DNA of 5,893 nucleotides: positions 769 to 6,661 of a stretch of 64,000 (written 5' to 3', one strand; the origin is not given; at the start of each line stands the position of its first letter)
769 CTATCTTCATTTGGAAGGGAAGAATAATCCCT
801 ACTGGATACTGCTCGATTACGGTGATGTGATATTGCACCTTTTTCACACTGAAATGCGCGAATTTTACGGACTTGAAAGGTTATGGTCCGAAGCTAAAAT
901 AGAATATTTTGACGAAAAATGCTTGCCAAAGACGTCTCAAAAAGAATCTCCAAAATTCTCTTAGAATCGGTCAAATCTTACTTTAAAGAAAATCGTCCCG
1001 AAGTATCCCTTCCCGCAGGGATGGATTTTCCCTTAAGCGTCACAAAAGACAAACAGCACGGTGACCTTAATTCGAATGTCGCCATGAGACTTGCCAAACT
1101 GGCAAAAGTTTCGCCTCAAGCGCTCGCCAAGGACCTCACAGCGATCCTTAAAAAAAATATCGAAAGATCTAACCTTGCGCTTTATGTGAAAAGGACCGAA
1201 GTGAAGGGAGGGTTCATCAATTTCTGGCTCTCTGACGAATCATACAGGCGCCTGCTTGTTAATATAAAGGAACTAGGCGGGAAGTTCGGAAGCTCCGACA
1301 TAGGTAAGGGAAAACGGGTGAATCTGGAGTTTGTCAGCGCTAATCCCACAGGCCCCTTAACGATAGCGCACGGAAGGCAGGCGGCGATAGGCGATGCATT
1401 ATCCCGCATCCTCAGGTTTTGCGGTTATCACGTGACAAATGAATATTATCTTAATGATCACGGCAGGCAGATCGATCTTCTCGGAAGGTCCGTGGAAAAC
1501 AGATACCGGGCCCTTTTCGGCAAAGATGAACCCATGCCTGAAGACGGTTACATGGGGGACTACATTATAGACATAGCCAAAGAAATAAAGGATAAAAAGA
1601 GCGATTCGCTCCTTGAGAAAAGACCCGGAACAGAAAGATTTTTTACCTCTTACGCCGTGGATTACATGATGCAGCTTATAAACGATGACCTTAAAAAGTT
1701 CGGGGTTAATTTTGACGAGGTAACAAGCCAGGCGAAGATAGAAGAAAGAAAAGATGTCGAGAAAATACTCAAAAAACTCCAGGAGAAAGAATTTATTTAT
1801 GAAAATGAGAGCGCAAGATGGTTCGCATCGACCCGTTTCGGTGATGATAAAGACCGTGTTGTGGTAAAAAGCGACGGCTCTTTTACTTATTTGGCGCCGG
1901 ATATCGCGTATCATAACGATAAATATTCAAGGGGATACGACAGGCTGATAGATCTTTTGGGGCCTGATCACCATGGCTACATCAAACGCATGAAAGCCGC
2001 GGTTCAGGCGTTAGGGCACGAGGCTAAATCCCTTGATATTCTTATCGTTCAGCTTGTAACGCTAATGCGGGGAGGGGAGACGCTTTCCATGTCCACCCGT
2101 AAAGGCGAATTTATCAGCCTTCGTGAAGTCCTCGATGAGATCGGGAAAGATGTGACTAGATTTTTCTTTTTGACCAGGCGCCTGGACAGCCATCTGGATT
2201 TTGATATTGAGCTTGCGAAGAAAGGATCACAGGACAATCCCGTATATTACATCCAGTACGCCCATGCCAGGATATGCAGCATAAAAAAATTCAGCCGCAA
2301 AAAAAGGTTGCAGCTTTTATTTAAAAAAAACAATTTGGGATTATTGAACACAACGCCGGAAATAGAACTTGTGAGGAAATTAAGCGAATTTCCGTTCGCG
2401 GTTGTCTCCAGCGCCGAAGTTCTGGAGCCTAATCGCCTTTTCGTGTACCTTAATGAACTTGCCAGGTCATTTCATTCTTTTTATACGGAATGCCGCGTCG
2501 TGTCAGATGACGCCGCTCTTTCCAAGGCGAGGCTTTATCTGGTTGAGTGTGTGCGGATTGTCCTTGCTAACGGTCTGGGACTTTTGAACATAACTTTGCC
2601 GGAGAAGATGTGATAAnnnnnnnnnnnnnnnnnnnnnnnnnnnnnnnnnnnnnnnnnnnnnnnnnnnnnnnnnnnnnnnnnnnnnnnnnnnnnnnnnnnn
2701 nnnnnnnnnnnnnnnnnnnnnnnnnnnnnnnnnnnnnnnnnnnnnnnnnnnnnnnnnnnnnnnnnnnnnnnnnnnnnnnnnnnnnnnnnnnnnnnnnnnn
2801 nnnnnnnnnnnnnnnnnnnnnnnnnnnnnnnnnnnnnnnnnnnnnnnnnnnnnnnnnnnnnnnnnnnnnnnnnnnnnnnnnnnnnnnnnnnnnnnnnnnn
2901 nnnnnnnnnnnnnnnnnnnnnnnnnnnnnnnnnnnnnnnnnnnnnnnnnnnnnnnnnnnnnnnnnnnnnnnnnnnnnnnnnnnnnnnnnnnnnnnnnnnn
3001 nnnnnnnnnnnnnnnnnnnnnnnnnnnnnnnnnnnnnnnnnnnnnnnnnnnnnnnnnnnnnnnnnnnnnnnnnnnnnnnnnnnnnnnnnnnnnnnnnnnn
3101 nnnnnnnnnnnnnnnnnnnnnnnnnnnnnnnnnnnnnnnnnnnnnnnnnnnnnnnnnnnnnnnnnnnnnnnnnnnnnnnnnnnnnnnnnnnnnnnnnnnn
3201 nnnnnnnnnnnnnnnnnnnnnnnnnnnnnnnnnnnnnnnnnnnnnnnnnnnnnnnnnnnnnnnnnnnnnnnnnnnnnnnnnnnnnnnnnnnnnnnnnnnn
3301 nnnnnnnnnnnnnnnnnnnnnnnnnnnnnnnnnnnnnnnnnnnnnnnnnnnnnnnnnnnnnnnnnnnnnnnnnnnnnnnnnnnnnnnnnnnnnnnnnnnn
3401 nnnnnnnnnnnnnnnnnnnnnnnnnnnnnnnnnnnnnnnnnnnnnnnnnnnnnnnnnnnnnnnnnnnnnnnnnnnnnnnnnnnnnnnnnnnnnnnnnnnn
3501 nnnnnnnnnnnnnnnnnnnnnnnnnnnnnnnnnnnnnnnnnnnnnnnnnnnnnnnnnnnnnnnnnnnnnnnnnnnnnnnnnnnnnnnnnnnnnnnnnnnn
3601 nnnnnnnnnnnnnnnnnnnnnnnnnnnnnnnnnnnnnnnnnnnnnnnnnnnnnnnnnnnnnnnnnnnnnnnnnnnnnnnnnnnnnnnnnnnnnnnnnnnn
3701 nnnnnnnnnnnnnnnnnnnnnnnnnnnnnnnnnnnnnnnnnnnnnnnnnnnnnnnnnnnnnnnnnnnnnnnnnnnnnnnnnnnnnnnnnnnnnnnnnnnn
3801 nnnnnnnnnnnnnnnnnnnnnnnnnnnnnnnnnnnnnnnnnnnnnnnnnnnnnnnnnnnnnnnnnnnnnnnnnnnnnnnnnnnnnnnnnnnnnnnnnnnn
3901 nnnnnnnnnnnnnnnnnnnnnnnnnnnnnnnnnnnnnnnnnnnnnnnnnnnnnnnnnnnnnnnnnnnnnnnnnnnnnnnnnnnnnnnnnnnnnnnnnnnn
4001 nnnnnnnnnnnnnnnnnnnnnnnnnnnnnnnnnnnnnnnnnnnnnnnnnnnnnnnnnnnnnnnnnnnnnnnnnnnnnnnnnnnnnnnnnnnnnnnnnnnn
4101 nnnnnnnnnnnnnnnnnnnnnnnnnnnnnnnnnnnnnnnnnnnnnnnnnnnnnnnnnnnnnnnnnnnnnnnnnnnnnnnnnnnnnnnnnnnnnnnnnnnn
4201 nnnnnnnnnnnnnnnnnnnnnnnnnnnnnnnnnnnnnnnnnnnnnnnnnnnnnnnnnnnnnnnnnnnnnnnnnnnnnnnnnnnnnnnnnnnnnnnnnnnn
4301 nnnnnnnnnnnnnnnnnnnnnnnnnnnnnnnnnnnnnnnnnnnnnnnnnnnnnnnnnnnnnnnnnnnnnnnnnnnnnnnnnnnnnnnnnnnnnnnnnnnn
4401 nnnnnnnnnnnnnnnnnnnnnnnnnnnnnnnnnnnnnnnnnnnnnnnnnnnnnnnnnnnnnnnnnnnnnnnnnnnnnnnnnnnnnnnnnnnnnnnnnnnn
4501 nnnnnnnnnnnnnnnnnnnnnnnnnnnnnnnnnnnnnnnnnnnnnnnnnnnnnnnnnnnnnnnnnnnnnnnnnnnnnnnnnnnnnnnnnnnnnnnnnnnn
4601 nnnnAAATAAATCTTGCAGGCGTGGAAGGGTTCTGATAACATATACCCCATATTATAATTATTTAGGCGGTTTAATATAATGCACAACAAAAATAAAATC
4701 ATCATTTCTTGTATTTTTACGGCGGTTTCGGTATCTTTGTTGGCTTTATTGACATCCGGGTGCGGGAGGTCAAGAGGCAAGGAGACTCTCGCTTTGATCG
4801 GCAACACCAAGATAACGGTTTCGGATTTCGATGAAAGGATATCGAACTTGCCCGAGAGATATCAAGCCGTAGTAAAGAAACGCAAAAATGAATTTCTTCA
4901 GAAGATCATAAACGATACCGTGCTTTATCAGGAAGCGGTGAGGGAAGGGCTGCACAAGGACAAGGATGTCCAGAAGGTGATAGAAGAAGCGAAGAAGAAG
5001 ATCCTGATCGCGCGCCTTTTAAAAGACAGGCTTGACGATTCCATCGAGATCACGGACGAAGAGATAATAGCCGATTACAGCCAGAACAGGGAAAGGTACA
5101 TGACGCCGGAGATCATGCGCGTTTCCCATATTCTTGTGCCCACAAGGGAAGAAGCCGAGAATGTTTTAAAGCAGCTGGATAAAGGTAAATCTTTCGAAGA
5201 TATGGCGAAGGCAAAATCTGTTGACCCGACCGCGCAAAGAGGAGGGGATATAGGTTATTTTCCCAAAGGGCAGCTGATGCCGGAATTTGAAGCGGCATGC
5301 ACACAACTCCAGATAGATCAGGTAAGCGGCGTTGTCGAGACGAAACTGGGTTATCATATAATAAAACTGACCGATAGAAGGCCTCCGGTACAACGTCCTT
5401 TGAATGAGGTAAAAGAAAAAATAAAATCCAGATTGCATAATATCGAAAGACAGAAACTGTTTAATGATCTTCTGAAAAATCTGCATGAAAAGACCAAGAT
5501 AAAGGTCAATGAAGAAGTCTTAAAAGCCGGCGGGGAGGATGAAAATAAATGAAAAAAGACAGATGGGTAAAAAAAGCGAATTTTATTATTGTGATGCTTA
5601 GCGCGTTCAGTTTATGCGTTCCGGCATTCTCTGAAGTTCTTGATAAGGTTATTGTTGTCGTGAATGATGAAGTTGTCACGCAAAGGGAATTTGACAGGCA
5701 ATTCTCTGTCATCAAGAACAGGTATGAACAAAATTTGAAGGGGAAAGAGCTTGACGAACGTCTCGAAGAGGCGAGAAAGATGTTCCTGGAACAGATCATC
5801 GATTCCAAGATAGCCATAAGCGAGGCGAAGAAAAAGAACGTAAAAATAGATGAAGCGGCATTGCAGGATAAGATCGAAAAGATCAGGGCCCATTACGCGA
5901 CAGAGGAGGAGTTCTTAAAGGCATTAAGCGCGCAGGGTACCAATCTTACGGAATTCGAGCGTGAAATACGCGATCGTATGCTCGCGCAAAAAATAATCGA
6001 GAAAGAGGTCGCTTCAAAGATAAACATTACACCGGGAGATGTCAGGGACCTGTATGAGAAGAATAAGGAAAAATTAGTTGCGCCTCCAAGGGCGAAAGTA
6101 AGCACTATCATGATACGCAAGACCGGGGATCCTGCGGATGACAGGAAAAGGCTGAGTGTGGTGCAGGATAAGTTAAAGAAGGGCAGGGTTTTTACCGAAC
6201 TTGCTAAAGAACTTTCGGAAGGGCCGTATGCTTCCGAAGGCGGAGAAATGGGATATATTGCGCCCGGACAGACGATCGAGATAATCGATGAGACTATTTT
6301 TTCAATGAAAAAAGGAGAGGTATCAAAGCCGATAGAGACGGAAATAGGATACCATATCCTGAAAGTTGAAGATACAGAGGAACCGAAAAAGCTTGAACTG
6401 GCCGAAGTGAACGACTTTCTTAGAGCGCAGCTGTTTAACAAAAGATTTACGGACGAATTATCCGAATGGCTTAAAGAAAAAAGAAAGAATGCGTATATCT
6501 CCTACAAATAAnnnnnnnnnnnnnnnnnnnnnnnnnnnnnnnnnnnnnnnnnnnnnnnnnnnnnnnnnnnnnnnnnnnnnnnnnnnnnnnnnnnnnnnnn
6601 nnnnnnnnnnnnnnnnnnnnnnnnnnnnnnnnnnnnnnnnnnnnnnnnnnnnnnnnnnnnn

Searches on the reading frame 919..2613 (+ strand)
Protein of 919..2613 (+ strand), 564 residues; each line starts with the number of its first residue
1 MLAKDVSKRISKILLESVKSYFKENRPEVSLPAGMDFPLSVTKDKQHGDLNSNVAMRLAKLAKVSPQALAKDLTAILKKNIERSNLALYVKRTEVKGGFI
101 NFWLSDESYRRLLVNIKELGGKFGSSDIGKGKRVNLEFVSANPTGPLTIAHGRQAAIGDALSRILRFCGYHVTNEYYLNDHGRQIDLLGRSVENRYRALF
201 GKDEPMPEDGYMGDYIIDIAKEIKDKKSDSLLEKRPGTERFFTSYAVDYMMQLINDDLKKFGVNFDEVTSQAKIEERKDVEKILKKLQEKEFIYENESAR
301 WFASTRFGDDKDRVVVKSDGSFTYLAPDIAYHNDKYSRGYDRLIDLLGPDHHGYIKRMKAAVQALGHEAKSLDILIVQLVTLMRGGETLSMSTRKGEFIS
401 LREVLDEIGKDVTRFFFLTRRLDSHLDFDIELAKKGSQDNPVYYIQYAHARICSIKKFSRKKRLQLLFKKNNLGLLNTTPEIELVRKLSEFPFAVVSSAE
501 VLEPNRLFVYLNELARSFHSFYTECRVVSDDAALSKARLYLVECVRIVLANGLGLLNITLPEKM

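Call 61: search_protein_families(library=pfam, proteins=[window:919-2613:+], max_evalue=0.00001)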
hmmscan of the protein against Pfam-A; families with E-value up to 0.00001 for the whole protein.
window:919-2613:+ (564 aa): 4 families
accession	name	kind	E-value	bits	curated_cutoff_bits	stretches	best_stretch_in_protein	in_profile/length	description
PF05746.21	DALR_1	-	1.2e-31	109.6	22.3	1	445-564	1-117/117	DALR anticodon binding domain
PF00750.26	tRNA-synt_1d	-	3.5e-26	92.5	23.3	1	127-408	15-298/349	tRNA synthetases class I (R), catalytic domain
PF03485.21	Arg_tRNA_synt_N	-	1.6e-13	51.5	21.5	1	22-103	15-84/85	Arginyl tRNA synthetase N terminal domain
PF09334.17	tRNA-synt_1g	-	4.7e-07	29.3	20.1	0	247-304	67-124/391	tRNA synthetases class I (M)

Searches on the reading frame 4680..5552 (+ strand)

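Call 61: search_protein_families(library=pfam, proteins=[window:4680-5552:+], max_evalue=0.00001)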
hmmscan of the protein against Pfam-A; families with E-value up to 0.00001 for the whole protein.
window:4680-5552:+ (290 aa): 5 families
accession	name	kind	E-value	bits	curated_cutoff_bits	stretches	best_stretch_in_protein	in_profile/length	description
PF13616.12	Rotamase_3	-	1e-22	81.3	22.5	1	146-234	16-116/116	PPIC-type PPIASE domain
PF00639.27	Rotamase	-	3.8e-22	79.5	21.7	1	155-232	18-97/97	PPIC-type PPIASE domain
PF13145.12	Rotamase_2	-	1.5e-21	77.9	27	1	124-246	1-121/121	PPIC-type PPIASE domain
PF13624.11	SurA_N_3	-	5.9e-08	33.1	27.2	1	3-103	8-119/162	SurA-like N-terminal domain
PF13623.11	SurA_N_2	-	9.4e-06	26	28.5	0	2-103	5-121/145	SurA-like N-terminal domain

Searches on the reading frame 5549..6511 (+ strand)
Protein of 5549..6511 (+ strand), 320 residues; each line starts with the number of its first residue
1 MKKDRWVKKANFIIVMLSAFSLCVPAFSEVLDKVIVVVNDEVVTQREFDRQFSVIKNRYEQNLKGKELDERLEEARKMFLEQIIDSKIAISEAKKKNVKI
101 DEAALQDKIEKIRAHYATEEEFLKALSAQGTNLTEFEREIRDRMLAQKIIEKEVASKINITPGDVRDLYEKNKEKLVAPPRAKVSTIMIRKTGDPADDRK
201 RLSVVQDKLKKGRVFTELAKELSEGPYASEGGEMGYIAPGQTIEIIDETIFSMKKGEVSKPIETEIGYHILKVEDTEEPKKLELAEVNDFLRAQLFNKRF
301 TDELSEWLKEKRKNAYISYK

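Call 61: search_protein_families(library=pfam, proteins=[window:5549-6511:+], max_evalue=0.00001)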
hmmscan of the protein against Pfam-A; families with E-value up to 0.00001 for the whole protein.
window:5549-6511:+ (320 aa): 6 families
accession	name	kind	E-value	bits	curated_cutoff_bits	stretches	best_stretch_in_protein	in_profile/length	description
PF00639.27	Rotamase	-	8.4e-20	72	21.7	1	196-275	16-97/97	PPIC-type PPIASE domain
PF13616.12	Rotamase_3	-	1.5e-18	67.8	22.5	1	178-275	12-114/116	PPIC-type PPIASE domain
PF13624.11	SurA_N_3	-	2.8e-17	63.5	27.2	1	3-149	9-161/162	SurA-like N-terminal domain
PF13145.12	Rotamase_2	-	1.1e-14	55.8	27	1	160-288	1-120/121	PPIC-type PPIASE domain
PF09312.16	SurA_N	-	1.3e-14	54.8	30.8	1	31-148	1-116/118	SurA N-terminal domain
PF13623.11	SurA_N_2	-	1.7e-09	38.2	28.5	1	28-114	36-124/145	SurA-like N-terminal domain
